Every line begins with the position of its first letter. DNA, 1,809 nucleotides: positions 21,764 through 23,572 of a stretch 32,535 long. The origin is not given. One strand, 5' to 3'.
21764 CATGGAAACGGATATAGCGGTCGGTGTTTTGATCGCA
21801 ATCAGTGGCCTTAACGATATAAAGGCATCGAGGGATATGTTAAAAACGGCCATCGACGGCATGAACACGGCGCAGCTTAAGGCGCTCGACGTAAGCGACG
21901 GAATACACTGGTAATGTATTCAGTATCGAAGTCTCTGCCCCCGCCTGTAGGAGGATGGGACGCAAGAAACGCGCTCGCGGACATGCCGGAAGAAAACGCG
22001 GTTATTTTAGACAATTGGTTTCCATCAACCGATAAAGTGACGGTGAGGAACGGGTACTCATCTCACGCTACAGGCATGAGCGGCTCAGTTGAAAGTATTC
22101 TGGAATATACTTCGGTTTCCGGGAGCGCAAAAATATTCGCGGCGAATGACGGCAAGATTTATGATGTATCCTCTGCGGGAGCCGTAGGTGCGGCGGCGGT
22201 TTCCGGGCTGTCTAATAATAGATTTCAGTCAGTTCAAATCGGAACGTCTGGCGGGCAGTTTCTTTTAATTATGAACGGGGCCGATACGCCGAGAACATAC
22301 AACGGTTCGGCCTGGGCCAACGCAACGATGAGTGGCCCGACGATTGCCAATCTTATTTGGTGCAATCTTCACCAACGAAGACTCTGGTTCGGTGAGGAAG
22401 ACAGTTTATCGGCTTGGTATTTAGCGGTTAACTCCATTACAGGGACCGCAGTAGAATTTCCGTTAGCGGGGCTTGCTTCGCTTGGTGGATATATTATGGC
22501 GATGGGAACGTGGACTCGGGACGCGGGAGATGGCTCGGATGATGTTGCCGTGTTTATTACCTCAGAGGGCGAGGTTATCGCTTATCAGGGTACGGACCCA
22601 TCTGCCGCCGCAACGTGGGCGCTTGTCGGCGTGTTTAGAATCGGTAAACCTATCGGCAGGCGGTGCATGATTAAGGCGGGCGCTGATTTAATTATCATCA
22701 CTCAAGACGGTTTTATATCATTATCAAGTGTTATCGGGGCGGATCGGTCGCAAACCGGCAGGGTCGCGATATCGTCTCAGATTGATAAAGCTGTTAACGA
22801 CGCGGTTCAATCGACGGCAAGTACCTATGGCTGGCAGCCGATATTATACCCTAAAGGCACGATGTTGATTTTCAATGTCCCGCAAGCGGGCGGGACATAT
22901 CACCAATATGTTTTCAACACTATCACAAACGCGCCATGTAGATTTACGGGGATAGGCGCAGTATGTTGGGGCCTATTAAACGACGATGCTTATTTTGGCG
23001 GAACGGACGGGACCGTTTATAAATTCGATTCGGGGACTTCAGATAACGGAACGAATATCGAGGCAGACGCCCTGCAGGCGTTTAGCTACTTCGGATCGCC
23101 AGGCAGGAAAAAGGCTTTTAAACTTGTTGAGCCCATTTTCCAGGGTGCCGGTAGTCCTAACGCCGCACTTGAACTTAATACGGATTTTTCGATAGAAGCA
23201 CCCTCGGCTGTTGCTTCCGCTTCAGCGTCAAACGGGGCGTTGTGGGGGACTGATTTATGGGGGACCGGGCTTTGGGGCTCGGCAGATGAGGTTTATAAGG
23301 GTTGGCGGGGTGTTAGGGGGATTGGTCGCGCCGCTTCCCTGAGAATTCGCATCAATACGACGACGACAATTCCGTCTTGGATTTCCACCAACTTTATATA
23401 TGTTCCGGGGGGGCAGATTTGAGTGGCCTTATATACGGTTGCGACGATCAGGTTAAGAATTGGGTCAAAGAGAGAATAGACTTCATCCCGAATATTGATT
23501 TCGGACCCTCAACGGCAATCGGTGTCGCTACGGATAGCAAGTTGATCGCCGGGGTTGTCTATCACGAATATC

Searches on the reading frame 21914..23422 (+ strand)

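Call 83: search_protein_families(library=phrogs, proteins=[window:21914-23422:+], max_evalue=0.00001)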
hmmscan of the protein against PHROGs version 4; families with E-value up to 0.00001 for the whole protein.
window:21914-23422:+ (502 aa): 1 family
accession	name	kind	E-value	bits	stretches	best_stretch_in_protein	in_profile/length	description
phrog_5107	-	lysis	2.5e-129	433.1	1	4-491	5-519/533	amidase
